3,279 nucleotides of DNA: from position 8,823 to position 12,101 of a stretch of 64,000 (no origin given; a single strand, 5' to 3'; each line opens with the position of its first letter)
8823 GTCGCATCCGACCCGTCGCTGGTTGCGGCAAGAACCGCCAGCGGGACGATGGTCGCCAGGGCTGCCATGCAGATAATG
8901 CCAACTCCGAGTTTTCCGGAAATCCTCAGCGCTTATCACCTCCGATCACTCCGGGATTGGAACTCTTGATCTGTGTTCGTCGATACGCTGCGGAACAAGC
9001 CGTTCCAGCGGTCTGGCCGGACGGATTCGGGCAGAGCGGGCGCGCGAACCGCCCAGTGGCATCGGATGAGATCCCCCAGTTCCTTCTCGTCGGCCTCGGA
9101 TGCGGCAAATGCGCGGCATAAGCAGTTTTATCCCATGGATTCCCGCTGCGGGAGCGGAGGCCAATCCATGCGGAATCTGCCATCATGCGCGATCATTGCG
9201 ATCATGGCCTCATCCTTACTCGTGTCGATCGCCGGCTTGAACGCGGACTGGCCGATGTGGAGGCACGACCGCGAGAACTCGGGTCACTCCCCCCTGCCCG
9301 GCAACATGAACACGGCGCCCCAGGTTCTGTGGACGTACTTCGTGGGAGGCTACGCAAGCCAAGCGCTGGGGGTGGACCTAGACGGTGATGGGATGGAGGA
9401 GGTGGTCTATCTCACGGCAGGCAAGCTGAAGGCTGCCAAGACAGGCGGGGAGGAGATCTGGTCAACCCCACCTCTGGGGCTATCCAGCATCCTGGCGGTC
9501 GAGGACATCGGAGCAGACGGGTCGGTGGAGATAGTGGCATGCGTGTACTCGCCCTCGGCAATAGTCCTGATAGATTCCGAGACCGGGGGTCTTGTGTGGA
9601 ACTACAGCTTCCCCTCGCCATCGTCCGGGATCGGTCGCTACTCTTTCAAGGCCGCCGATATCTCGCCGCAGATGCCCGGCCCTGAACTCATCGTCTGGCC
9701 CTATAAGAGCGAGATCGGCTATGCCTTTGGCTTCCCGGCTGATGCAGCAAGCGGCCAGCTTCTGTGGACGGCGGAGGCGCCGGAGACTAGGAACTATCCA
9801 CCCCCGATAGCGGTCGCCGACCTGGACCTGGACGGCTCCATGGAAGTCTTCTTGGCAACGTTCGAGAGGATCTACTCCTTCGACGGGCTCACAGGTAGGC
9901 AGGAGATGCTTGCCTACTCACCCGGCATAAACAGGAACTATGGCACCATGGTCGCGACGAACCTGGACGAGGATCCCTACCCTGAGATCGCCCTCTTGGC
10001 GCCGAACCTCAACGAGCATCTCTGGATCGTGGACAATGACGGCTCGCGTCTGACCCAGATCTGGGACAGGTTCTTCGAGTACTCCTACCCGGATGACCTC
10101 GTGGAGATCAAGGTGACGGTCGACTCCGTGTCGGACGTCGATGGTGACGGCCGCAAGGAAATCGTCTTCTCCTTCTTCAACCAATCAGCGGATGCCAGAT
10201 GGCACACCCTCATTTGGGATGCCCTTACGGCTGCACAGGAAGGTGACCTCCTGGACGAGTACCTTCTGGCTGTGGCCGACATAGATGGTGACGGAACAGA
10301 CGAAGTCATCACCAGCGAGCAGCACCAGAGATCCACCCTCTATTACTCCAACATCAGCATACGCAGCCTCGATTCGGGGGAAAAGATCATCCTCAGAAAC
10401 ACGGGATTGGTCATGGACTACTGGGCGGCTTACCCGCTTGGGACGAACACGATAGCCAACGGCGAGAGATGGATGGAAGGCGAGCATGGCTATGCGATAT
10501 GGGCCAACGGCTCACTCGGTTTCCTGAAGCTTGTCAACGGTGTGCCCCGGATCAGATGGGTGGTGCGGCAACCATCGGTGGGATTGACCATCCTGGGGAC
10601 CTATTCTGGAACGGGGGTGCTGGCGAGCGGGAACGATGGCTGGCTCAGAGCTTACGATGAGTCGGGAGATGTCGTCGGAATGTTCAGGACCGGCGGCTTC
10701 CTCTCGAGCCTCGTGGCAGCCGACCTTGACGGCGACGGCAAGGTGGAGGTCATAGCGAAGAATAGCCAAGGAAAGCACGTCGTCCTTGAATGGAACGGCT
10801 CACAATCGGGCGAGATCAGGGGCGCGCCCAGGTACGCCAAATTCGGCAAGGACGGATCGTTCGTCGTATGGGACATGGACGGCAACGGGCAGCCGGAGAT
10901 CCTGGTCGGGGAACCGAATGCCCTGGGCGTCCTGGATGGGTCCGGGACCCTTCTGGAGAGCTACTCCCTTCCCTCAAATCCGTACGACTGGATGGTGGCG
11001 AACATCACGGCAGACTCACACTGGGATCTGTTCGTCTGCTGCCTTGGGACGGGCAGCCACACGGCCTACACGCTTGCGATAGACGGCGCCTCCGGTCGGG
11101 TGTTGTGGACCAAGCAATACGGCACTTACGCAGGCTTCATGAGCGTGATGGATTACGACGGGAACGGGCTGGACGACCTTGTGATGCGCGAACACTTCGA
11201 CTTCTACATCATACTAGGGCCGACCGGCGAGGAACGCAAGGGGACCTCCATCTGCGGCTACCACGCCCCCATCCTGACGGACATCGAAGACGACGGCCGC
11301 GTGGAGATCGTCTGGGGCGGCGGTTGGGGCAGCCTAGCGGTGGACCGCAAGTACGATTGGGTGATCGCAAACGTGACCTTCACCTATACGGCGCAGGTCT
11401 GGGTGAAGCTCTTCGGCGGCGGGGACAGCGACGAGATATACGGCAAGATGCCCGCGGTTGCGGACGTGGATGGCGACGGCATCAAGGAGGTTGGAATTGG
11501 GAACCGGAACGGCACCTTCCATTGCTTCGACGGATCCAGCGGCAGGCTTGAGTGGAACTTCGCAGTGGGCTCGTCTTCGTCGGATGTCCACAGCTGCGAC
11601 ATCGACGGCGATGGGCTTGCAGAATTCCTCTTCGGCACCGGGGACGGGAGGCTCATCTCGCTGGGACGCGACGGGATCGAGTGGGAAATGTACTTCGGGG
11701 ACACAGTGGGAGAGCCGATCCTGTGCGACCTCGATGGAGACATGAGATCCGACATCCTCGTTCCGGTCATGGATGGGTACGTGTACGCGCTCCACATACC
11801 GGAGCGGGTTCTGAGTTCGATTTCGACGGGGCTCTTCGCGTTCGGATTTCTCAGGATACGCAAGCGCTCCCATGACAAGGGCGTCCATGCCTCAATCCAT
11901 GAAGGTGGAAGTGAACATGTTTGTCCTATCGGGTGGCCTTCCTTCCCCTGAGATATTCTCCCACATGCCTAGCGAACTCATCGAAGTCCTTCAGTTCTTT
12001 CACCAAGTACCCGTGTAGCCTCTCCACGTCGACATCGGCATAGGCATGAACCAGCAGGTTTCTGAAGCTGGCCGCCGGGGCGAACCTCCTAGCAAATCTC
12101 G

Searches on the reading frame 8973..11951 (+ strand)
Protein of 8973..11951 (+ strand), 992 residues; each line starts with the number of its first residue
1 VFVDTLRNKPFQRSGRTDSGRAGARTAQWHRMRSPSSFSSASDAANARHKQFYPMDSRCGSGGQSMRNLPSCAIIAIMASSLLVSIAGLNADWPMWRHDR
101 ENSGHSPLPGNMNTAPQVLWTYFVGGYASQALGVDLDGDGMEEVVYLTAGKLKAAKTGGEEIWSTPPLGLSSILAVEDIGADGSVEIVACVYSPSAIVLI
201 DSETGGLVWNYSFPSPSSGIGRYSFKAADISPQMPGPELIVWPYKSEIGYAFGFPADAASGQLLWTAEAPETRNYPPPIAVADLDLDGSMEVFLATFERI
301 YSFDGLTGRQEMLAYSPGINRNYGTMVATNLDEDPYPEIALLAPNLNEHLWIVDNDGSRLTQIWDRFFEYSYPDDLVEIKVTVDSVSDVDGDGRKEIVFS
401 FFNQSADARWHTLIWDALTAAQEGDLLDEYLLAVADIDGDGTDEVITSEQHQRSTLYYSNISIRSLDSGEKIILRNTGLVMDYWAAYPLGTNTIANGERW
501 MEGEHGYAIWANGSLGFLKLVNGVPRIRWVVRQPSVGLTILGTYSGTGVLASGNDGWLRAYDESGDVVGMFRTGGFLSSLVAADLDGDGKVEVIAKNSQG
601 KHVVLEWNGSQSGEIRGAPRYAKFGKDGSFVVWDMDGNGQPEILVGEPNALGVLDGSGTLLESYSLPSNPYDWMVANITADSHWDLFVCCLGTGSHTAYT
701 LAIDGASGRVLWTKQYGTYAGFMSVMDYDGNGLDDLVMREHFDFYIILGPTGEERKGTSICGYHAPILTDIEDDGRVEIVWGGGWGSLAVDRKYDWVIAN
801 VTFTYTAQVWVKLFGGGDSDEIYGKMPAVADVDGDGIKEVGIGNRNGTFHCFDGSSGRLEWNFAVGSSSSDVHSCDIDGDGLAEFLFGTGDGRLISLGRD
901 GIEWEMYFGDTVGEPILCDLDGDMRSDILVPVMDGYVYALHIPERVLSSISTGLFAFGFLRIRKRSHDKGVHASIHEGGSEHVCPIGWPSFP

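Call 57: search_protein_families(library=pfam, proteins=[window:8973-11951:+], max_evalue=0.00001)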
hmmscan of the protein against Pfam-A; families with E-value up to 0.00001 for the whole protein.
window:8973-11951:+ (992 aa): 6 families
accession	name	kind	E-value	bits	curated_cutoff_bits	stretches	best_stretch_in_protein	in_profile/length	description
PF13517.12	FG-GAP_3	-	3.4e-24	85.6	26.9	1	584-645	1-61/61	FG-GAP-like repeat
PF01839.29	FG-GAP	-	7e-16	58.2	22.1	0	576-601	1-26/37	FG-GAP repeat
PF25292.1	Beta-prop_CGLA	-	9.4e-15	55.3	26.8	0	829-865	36-71/316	Lambda-carrageenase beta-propeller domain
PF21348.3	RGL11_C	-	3.3e-09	36.5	27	0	134-259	241-344/490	Rhamnogalacturonan lyase family 11, C-terminal domain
PF13360.13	PQQ_2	-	1.9e-07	31.4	27.6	0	156-309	10-139/233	Outer membrane protein assembly factor BamB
PF23727.1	Beta-prop_FAM234A_B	-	9.1e-06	24.9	26.4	0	689-738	93-146/467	FAM234A/B beta-propeller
